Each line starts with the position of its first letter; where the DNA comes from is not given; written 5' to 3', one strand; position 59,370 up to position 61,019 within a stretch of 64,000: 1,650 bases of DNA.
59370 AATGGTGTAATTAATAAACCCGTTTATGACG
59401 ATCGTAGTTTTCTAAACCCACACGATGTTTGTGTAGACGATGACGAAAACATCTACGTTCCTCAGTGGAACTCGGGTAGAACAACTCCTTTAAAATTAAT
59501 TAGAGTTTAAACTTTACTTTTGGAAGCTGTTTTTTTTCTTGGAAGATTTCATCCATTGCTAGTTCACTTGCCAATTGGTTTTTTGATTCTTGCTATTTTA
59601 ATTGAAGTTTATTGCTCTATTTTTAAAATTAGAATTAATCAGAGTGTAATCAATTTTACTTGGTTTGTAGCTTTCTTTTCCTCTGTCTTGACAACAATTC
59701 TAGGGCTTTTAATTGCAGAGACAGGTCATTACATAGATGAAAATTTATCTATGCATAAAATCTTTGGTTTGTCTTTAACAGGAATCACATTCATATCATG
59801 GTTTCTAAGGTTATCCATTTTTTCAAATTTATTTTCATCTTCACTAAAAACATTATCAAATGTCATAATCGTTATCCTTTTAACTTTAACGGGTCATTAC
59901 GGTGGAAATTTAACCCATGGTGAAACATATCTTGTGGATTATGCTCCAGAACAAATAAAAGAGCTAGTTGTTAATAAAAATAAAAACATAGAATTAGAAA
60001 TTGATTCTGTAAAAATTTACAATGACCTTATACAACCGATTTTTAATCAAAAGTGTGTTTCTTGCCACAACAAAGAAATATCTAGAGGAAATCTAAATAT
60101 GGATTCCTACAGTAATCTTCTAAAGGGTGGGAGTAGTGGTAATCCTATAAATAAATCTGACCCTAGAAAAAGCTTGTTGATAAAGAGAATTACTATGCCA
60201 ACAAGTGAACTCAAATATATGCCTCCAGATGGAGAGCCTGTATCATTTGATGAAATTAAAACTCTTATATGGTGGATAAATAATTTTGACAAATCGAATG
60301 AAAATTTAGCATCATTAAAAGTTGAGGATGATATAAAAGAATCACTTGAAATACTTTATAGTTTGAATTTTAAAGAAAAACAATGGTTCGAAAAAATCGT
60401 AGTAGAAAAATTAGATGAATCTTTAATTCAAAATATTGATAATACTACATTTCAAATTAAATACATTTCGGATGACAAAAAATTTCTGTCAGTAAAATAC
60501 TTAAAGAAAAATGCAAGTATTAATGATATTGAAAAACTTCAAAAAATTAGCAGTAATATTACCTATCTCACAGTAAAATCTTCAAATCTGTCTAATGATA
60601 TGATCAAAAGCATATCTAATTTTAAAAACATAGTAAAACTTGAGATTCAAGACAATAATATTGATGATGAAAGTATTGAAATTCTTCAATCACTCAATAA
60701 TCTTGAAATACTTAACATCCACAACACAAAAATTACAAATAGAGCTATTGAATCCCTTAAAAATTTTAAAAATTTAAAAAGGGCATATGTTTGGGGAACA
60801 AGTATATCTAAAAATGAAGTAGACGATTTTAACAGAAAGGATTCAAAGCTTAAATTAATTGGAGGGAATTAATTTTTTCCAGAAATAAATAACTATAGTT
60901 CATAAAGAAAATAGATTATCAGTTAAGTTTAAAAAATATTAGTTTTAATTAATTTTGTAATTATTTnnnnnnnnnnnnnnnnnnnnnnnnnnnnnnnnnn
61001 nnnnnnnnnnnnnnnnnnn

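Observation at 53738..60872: Planctomycete-type PSCyt/DUF1549-DUF1553 + DUF1501 pair extended to a four-gene heme/Tat module in a flavobacterium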

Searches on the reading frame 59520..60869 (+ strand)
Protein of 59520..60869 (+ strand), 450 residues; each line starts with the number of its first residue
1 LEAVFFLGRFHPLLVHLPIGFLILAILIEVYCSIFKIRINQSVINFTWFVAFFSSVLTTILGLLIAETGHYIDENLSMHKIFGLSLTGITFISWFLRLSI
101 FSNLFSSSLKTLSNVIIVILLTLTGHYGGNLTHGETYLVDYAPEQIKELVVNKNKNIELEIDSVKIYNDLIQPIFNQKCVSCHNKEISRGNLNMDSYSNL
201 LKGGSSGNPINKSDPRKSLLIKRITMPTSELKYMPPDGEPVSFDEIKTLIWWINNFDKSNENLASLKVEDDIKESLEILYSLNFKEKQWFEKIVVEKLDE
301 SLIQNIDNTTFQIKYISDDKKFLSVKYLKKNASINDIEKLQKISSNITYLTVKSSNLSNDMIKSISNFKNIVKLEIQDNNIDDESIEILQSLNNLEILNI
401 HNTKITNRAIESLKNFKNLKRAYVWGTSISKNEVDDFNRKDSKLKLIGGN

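Call 5: search_protein_families(library=pfam, proteins=[window:59520-60869:+], max_evalue=0.01)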
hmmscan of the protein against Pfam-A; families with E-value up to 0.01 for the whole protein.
window:59520-60869:+ (450 aa): 3 families
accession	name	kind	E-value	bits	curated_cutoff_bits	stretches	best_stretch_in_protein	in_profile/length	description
PF07635.16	PSCyt1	-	5.2e-11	43.4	22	1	179-238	1-59/59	Planctomycete cytochrome C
PF09990.14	DUF2231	-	1.1e-09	38.9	26.4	1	10-132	4-130/139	Predicted membrane protein (DUF2231)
PF23598.1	LRR_14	-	3.4e-05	23.2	40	1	281-425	143-271/353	Leucine-rich repeat region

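Call 7: search_protein_families(library=ncbifam, proteins=[window:59520-60869:+], max_evalue=0.01)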
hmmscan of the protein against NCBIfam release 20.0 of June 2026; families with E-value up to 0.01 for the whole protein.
window:59520-60869:+ (450 aa): 0 families

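Call 14: find_homologous_proteins(query=window:59520-60869:+, max_evalue=0.00001)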
Query window:59520-60869:+ (450 aa): 1794 proteins with E <= 0.00001 among 8000 candidates; the best 120 are listed.
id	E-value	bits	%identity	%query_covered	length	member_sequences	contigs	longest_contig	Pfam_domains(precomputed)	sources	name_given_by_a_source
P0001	3.5e-285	964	98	100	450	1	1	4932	PF07635.17,PF09990.15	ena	-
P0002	3.6e-285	963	98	100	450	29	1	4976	PF07635.17,PF09990.15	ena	-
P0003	1.4e-284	962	98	100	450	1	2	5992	PF07635.17,PF09990.15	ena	-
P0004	1.7e-284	961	98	100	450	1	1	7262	PF07635.17,PF09990.15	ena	-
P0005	2.6e-284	961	98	100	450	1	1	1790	PF07635.17,PF09990.15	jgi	-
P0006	4.6e-284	960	98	100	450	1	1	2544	PF07635.17,PF09990.15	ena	-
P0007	1.3e-283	958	98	100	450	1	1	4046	PF07635.17,PF09990.15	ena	-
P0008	3.0e-283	957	97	100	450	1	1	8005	PF07635.17,PF09990.15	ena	-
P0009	6.0e-283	956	98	100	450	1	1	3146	PF07635.17,PF09990.15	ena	-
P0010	6.7e-283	956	97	100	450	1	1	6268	PF07635.17,PF09990.15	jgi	-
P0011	7.7e-283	956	98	100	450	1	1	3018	PF07635.17,PF09990.15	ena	-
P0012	1.6e-282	955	97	100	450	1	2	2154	PF07635.17,PF09990.15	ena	-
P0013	2.9e-282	954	97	100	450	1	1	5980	PF07635.17,PF09990.15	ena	-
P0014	5.4e-282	953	97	100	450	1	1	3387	PF07635.17,PF09990.15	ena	-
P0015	1.1e-281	952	98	100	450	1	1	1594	PF23598.2,PF07635.17,PF09990.15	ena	-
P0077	1.5e-151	523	52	99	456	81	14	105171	PF07635.17,PF12799.14,PF09990.15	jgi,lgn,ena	-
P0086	1.5e-126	441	46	100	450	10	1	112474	PF07635.17,PF09990.15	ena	-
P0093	3.5e-118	413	45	100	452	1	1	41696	PF07635.17,PF09990.15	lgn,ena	-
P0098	1.8e-99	352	38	100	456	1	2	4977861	PF07635.17,PF09990.15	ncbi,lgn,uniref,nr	ncbi:c-type cytochrome domain-containing protein [Zobellia roscoffensis]|uniref:c-type cytochrome do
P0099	3.1e-99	351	37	99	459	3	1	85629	PF23598.2,PF07635.17,PF09990.15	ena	-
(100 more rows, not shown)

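Call 16: find_encoding_contigs(protein=P0098, flank=10000, max_places=2)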
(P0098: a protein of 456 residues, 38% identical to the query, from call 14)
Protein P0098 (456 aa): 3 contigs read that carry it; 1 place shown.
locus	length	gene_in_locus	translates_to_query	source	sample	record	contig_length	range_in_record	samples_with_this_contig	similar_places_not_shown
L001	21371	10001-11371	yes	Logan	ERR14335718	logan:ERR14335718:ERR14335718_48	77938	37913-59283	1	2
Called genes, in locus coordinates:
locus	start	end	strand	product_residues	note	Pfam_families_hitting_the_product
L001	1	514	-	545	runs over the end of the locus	PF00364:Biotin_lipoyl, PF25973:BSH_CzcB (faint), PF25984:BSH_YknX (faint), PF25997:BSH_YhbJ (faint), PF26018:BSH_RND_rel (faint), PF00364:Biotin_lipoyl, PF02817:E3_binding, PF00198:2-oxoacid_dh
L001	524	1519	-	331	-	PF00676:E1_dh, PF02775:TPP_enzyme_C (weak), PF13292:DXP_synthase_N (faint)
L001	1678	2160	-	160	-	PF08211:dCMP_cyt_deam_2, PF00383:dCMP_cyt_deam_1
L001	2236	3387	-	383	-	PF19572:PorV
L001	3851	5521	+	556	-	PF03781:FGE-sulfatase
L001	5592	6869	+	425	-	PF01225:Mur_ligase (weak), PF08245:Mur_ligase_M, PF02875:Mur_ligase_C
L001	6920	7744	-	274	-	PF05552:MS_channel_1st_1, PF00924:MS_channel_2nd (weak)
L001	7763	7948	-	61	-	-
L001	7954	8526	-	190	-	PF04542:Sigma70_r2, PF08281:Sigma70_r4_2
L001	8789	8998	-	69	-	-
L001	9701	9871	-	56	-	-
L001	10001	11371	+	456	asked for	PF09990:DUF2231, PF07635:PSCyt1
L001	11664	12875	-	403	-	PF08245:Mur_ligase_M, PF02875:Mur_ligase_C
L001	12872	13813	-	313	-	-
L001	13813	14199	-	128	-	PF02472:ExbD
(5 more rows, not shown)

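Call 17: find_encoding_contigs(protein=P0077, flank=10000, max_places=2)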
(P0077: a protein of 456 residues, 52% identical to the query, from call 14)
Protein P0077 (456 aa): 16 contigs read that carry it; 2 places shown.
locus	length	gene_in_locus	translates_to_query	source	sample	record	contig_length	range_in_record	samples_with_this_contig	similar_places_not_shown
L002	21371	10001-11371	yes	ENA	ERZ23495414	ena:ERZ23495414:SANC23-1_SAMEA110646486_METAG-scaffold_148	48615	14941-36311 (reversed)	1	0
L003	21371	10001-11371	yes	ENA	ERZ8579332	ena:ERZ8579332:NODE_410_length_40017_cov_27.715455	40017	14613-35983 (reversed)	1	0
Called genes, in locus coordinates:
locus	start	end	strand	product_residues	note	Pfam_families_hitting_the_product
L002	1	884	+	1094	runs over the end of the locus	PF01839:FG-GAP (faint), PF13517:FG-GAP_3, PF07593:UnbV_ASPIC, PF13517:FG-GAP_3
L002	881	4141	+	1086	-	PF01839:FG-GAP (faint), PF13517:FG-GAP_3, PF07593:UnbV_ASPIC, PF13517:FG-GAP_3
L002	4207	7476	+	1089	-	PF07635:PSCyt1, PF07583:PSCyt2, PF13385:Laminin_G_3, PF07587:PSD1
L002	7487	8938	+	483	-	PF07394:DUF1501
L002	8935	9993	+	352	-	PF01436:NHL (faint)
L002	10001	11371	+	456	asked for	PF09990:DUF2231, PF12799:LRR_4 (faint), PF07635:PSCyt1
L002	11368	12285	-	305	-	PF08331:QueG_DUF1730, PF13187:Fer4_9 (faint), PF12838:Fer4_7 (faint), PF13484:Fer4_16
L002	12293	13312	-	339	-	PF05496:RuvB_N, PF00004:AAA, PF17864:AAA_lid_4, PF05491:WHD_RuvB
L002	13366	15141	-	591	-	PF00115:COX1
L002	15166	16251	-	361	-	PF02790:COX2_TM (weak), PF00116:COX2 (faint)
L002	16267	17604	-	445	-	-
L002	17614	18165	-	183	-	PF13442:Cytochrome_CBB3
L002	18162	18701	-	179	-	PF11821:ActD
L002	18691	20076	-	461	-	PF03916:NrfD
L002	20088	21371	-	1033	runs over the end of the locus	PF12837:Fer4_6 (faint), PF12838:Fer4_7 (weak), PF13183:Fer4_8 (faint), PF13247:Fer4_11 (weak)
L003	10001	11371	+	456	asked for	PF09990:DUF2231, PF12799:LRR_4 (faint), PF07635:PSCyt1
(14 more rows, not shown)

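Call 18: find_encoding_contigs(protein=P0086, flank=10000, max_places=1)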
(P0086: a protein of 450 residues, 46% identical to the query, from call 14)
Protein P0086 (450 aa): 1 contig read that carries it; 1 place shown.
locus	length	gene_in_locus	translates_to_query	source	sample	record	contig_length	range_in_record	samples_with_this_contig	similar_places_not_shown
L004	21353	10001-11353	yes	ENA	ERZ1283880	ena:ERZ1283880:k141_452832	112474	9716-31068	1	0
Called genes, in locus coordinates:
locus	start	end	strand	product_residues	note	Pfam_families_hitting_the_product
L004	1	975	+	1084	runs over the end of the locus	PF01839:FG-GAP (faint), PF13517:FG-GAP_3, PF07593:UnbV_ASPIC, PF13517:FG-GAP_3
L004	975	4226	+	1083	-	PF01839:FG-GAP (faint), PF13517:FG-GAP_3, PF07593:UnbV_ASPIC, PF13517:FG-GAP_3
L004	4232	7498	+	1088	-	PF07635:PSCyt1, PF07583:PSCyt2, PF13385:Laminin_G_3, PF07587:PSD1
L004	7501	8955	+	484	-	PF07394:DUF1501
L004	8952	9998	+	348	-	PF01436:NHL (faint)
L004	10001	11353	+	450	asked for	PF09990:DUF2231, PF07635:PSCyt1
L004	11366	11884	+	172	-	-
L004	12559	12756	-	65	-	-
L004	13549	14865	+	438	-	PF13102:Phage_int_SAM_5, PF00589:Phage_integrase (weak)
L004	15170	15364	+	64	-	-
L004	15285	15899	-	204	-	-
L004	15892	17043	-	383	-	PF13347:MFS_2 (weak), PF07690:MFS_1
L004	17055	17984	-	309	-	PF00480:ROK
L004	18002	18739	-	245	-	PF00392:GntR, PF07702:UTRA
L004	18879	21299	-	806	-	PF17678:Glyco_hydro_92N, PF07971:Glyco_hydro_92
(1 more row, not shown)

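Call 19: find_encoding_contigs(protein=P0093, flank=10000, max_places=1)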
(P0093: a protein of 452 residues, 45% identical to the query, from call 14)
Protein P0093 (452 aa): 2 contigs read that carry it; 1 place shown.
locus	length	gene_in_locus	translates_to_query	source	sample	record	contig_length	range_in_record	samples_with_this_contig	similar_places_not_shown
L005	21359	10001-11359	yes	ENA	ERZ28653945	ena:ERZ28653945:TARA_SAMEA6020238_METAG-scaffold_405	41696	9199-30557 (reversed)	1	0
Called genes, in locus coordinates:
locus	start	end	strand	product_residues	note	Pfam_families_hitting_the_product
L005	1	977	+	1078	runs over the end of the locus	PF13517:FG-GAP_3, PF01839:FG-GAP (faint), PF13517:FG-GAP_3, PF07593:UnbV_ASPIC, PF13517:FG-GAP_3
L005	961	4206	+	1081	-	PF13517:FG-GAP_3, PF07593:UnbV_ASPIC, PF13517:FG-GAP_3, PF01839:FG-GAP (weak), PF13517:FG-GAP_3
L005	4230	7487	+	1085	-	PF07635:PSCyt1, PF07583:PSCyt2, PF13385:Laminin_G_3, PF07587:PSD1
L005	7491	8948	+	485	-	PF07394:DUF1501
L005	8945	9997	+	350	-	PF01436:NHL (faint)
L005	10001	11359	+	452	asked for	PF09990:DUF2231, PF07635:PSCyt1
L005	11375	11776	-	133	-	-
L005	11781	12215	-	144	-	-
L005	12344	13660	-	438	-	PF02163:Peptidase_M50, PF13180:PDZ_2 (faint), PF00595:PDZ (weak), PF17820:PDZ_6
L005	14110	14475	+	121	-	PF02630:SCO1-SenC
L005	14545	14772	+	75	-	PF04023:FeoA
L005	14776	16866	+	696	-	PF01926:MMR_HSR1, PF02421:FeoB_N, PF07670:Gate, PF07664:FeoB_C, PF07670:Gate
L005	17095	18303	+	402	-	PF07690:MFS_1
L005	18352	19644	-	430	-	PF05195:AMP_N, PF00557:Peptidase_M24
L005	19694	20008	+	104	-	-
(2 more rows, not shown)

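Call 20: find_encoding_contigs(protein=P0099, flank=10000, max_places=1)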
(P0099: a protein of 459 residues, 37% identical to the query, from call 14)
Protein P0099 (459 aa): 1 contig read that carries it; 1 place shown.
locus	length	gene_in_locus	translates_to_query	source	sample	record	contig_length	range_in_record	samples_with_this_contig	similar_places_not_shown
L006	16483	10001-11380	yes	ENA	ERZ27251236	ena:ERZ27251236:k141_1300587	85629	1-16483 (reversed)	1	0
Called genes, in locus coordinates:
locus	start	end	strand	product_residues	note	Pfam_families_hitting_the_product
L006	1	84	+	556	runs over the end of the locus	PF03781:FGE-sulfatase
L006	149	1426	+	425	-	PF08245:Mur_ligase_M, PF02875:Mur_ligase_C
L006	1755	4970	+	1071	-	PF07635:PSCyt1, PF07583:PSCyt2, PF13385:Laminin_G_3, PF07587:PSD1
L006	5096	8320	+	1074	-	PF07635:PSCyt1, PF07583:PSCyt2, PF13385:Laminin_G_3, PF07587:PSD1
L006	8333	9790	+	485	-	PF07394:DUF1501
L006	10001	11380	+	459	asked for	PF09990:DUF2231, PF07635:PSCyt1, PF23598:LRR_14 (weak)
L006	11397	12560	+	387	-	PF01070:FMN_dh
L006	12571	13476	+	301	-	PF00701:DHDPS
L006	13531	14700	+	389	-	PF07221:GlcNAc_2-epim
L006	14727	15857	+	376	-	PF24316:Tli3 (faint), PF13859:BNR_3, PF13088:BNR_2, PF02012:BNR (faint), PF15902:Sortilin-Vps10 (weak)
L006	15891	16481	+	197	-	?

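Call 24: search_solved_structures(query=window:59520-60869:+, max_evalue=1)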
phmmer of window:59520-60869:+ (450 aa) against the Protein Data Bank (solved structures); distinct sequences matched with E-value up to 1: 64 (the best 60 are shown).
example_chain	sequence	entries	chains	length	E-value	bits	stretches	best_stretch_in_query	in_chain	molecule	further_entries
4mn8_A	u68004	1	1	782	6.8e-13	51.5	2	343-420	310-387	LRR receptor-like serine/threonine-protein kinase FLS2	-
4mna_A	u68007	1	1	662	1.9e-12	50.1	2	344-421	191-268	LRR receptor-like serine/threonine-protein kinase FLS2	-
8weh_A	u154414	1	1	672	2.3e-08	36.6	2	345-427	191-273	MALE DISCOVERER 1-INTERACTING RECEPTOR-LIKE KINASE 2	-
8wef_A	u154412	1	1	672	3.4e-08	36.1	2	345-427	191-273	MALE DISCOVERER 1-INTERACTING RECEPTOR-LIKE KINASE 2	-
8wei_A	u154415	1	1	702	3.8e-08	35.9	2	345-427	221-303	MALE DISCOVERER 1-INTERACTING RECEPTOR-LIKE KINASE 2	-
8weg_A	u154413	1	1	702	4e-08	35.8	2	345-427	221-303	MALE DISCOVERER 1-INTERACTING RECEPTOR-LIKE KINASE 2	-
5gr8_A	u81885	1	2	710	1.4e-07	34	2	341-421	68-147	Leucine-rich repeat receptor-like protein kinase PEPR1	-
8yaa_A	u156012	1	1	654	5.2e-07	32.2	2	346-427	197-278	MDIS1-interacting receptor like kinase 2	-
8wec_A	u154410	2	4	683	7.6e-07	31.6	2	346-426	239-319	MDIS1-interacting receptor like kinase 2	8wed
8web_A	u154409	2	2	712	8e-07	31.5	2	346-427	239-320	MDIS1-interacting receptor like kinase 2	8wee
9wum_A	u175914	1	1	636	4.1e-05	25.9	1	305-409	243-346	AT5G25930 protein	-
9w1s_A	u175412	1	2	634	5.4e-05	25.5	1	305-409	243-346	AT5G25930 protein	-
5xjo_A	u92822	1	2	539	0.0002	23.6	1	346-429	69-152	LRR receptor-like serine/threonine-protein kinase ERL1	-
5xjx_K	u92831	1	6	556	0.00031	23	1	346-429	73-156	LRR receptor-like serine/threonine-protein kinase ERL1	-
5xkj_A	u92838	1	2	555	0.00032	23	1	346-429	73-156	LRR receptor-like serine/threonine-protein kinase ERL1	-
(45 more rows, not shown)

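Call 66: predict_structure(alignment_id=A5)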
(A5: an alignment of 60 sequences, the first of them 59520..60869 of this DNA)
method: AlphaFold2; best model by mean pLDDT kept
length: 450 residues; sequences in the alignment: 60
mean_pLDDT: 84.4   pTM: 0.46
mean pLDDT of the five models: 84.4, 81.0, 77.3, 75.9, 70.1
residues with pLDDT >= 90: 193; 70-90: 202; 50-70: 44; < 50: 11
segments of 3 or more residues with pLDDT < 50: 152-156, 181-186
pLDDT, mean of each block of 10 residues (from residue 1): 74 87 91 80 89 94 79 77 94 87 78 93 88 72 66 51 85 78 51 72 72 87 82 71 88 91 86 84 75 85 88 89 95 92 94 93 95 96 95 96 94 94 94 92 83
secondary structure, 60 per line:
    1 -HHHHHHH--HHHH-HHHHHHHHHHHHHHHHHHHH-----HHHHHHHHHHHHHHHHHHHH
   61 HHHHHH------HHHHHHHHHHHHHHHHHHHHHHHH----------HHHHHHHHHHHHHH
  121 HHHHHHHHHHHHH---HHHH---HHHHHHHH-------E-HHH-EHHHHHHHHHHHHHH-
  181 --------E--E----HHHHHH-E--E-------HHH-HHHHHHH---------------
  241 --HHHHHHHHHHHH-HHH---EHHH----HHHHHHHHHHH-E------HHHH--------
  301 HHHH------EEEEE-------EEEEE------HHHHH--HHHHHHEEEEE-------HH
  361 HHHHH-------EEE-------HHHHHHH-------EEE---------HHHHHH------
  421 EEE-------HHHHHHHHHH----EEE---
elements in order: H2-8 H11-14 H16-35 H41-66 H73-96 H107-133 H137-140 H144-151 H166-179 H197-202 H219-225 H243-254 H270-280 H289-292 H301-304 E311-315 E323-327 H334-338 H341-346 E347-351 H359-365 E373-375 H383-389 E397-399 H409-414 E421-423 H431-440 E445-447

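Call 68: fold_search(model_id=the predicted structure, library=pdb)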
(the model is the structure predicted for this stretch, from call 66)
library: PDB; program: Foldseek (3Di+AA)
matches with E <= 10: 683; with E <= 0.001: 10
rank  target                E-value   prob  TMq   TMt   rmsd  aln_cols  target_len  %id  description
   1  3un9_C                1.2e-04  1.00  0.23  0.36   3.0       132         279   13  Crystal structure of an immune receptor (released 2012-03-28)
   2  8j07_5                2.7e-04  1.00  0.21  0.30   5.1       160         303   14  96nm repeat of human respiratory doublet microtubule and associated axonemal complexes (released 2023-07-26)
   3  3un9_A                3.2e-04  1.00  0.23  0.35   3.0       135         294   12  Crystal structure of an immune receptor (released 2012-03-28)
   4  5irl                  3.7e-04  1.00  0.22  0.14   3.2       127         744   18  Crystal structure of rabbit NOD2 SER mutant in an ADP-bound state (released 2016-06-29)
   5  5y3s_C                7.4e-04  1.00  0.24  0.50   3.5       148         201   16  Crystal structure of human NLRP1 leucine rich repeat domain (released 2018-08-01)
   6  5irn                  7.8e-04  1.00  0.22  0.14   3.3       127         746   18  Crystal structure of rabbit NOD2 in an ADP-bound state (Crystal form1) (released 2016-06-29)
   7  4u06                  8.2e-04  1.00  0.21  0.27   5.3       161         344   19  Structure of Leptospira interrogans LRR protein LIC10831 (released 2015-06-03)
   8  4ezg_B                8.2e-04  1.00  0.18  0.39   4.6       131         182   19  Crystal structure of a putative cell adhesion protein (LMOf2365_1307) from Listeria monocytogenes str. 4b F2365 at 1.5 (released 2012-06-27)
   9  3tsr_E                9.5e-04  1.00  0.23  0.23   2.9       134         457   12  X-ray structure of mouse ribonuclease inhibitor complexed with mouse ribonuclease 1 (released 2012-09-19)
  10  5y3s_B                9.5e-04  1.00  0.25  0.52   4.0       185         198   11  Crystal structure of human NLRP1 leucine rich repeat domain (released 2018-08-01)
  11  8j07_w                1.1e-03  1.00  0.24  0.26   3.0       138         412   15  96nm repeat of human respiratory doublet microtubule and associated axonemal complexes (released 2023-07-26)
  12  4rwt_D                1.1e-03  1.00  0.23  0.35   3.3       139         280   11  Structure of actin-Lmod complex (released 2015-10-14)
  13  8uah_B                1.2e-03  1.00  0.23  0.30   3.5       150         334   16  Structure of BACH1 BTB domain-bound FBXL17 ubiquitin ligase (released 2024-11-06)
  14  7pzc_B                1.5e-03  1.00  0.22  0.12   3.6       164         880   12  Cryo-EM structure of the NLRP3 decamer bound to the inhibitor CRID3 (released 2022-01-26)
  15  7pzc_A                1.5e-03  1.00  0.22  0.10   3.6       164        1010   12  Cryo-EM structure of the NLRP3 decamer bound to the inhibitor CRID3 (released 2022-01-26)
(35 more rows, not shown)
